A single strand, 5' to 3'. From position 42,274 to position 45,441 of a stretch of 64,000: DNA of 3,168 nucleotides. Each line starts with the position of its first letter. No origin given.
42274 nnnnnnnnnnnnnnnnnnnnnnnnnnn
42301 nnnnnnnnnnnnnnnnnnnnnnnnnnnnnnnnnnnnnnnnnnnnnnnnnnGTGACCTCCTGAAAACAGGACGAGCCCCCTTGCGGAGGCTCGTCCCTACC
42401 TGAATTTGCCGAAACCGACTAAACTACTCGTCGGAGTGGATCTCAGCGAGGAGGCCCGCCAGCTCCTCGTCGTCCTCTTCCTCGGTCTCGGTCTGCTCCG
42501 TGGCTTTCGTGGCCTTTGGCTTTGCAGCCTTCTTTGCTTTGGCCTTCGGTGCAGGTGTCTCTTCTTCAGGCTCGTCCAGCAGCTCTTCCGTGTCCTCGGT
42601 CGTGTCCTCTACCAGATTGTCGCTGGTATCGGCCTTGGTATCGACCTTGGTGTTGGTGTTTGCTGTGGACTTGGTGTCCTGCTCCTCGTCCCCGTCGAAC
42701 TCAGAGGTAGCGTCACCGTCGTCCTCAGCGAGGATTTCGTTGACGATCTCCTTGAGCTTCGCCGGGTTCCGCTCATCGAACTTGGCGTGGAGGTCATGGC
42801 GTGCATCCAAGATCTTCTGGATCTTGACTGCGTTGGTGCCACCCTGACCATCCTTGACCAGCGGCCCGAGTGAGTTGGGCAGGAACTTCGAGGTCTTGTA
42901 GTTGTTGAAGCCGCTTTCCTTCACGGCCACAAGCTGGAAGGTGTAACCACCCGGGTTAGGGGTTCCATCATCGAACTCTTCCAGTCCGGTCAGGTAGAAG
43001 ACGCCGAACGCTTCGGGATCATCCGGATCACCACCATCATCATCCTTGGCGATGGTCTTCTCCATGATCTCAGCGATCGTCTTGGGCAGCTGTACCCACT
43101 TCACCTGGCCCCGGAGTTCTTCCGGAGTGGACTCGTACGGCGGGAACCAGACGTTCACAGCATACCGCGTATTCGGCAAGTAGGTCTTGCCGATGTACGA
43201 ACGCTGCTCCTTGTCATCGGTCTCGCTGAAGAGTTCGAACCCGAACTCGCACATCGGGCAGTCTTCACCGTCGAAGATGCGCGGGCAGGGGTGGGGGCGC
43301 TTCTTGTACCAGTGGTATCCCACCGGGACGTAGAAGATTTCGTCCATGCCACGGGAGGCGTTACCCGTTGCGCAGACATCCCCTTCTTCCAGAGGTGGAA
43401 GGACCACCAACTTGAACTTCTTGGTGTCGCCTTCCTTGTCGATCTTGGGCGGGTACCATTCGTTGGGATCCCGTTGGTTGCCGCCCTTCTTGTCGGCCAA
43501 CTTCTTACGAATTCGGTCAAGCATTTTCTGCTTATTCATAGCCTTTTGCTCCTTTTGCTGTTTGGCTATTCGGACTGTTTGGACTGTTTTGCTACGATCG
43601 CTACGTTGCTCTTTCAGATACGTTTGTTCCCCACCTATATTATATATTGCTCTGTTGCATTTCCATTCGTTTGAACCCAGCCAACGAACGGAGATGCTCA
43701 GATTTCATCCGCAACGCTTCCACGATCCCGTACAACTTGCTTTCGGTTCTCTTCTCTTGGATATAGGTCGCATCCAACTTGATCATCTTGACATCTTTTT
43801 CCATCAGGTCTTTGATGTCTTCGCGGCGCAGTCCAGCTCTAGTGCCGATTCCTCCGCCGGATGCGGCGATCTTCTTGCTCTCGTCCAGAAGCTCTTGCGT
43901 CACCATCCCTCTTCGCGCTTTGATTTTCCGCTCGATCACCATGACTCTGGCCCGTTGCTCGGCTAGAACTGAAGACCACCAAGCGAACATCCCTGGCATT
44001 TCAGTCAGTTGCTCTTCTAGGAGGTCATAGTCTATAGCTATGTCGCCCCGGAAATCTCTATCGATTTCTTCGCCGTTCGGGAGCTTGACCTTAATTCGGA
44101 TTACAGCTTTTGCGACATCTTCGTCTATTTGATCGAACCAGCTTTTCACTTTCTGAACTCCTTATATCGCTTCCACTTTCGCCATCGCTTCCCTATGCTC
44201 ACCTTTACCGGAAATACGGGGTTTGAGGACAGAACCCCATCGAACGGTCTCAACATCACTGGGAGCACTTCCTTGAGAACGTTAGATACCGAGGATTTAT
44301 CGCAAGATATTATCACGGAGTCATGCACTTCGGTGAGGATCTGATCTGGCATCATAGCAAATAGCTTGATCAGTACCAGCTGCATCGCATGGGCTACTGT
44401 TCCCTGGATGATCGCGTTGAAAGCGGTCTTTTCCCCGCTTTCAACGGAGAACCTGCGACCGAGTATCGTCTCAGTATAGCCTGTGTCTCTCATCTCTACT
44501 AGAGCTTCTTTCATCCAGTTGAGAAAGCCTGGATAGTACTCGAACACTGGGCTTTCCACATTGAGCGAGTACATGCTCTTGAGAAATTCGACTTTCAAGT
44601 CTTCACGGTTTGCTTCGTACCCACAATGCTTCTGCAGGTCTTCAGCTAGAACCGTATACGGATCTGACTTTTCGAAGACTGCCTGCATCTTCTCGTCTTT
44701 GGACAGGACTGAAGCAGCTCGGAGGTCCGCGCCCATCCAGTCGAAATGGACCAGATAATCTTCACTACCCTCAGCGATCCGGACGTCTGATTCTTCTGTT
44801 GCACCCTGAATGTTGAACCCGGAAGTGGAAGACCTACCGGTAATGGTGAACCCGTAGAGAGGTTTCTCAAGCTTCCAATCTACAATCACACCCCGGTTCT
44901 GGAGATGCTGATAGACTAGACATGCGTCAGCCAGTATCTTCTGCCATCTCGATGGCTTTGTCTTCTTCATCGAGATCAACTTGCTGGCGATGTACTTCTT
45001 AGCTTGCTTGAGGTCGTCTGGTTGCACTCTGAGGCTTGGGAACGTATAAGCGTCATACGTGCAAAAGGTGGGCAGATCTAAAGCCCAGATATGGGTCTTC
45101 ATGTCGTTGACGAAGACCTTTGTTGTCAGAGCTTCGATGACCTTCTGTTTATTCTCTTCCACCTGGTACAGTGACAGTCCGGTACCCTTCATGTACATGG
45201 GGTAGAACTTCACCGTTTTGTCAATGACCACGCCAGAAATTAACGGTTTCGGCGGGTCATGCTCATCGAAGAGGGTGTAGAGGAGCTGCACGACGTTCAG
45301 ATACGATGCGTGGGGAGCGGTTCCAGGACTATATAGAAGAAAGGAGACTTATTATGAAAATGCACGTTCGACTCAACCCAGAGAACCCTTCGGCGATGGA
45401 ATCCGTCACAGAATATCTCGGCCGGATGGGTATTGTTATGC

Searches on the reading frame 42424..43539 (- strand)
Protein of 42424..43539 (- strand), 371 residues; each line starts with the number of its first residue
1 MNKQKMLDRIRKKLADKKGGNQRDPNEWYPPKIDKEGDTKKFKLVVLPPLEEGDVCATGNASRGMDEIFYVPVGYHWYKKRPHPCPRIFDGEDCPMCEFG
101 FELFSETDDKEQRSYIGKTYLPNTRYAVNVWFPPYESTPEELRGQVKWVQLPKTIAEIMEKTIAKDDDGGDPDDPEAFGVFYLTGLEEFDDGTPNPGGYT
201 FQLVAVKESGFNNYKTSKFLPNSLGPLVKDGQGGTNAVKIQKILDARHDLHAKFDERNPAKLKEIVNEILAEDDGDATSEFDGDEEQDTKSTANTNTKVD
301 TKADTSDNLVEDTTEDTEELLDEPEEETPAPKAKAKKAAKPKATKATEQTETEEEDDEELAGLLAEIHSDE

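Call 43: search_protein_families(library=phrogs, proteins=[window:42424-43539:-], max_evalue=0.00001)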
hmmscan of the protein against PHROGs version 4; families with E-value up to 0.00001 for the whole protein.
window:42424-43539:- (371 aa): 2 families
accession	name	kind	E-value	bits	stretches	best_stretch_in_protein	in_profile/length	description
phrog_1192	-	DNA, RNA and nucleotide metabolism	2.9e-12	47.7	1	67-176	51-168/326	single strand DNA binding protein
phrog_224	-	DNA, RNA and nucleotide metabolism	1.3e-07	32.8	1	3-364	10-313/318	single strand DNA binding protein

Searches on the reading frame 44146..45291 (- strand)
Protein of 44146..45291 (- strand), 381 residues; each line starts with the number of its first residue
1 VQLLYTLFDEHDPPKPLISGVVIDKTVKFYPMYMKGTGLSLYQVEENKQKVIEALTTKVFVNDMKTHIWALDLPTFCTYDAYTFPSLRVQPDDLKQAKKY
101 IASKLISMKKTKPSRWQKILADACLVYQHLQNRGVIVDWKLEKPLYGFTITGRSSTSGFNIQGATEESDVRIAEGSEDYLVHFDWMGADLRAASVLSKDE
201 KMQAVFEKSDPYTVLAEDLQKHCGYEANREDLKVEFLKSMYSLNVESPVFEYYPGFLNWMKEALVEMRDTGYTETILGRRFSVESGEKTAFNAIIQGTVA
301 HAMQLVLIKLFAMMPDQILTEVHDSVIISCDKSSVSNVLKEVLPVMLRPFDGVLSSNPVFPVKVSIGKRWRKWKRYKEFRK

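Call 42: search_protein_families(library=pfam, proteins=[window:44146-45291:-], max_evalue=0.001)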
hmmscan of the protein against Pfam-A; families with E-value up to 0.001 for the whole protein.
window:44146-45291:- (381 aa): 1 family
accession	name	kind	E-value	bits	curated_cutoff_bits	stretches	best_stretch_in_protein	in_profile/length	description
PF00476.26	DNA_pol_A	-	3.5e-20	72.7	34.3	1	250-371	245-380/381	DNA polymerase family A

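Call 43: search_protein_families(library=phrogs, proteins=[window:44146-45291:-], max_evalue=0.00001)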
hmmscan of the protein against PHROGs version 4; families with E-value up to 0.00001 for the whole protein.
window:44146-45291:- (381 aa): 2 families
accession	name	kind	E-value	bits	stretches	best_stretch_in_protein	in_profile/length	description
phrog_17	-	DNA, RNA and nucleotide metabolism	1.4e-15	57.3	1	251-374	1102-1234/1445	DNA polymerase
phrog_5995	-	DNA, RNA and nucleotide metabolism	2e-11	44.9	1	249-349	31-147/236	DNA polymerase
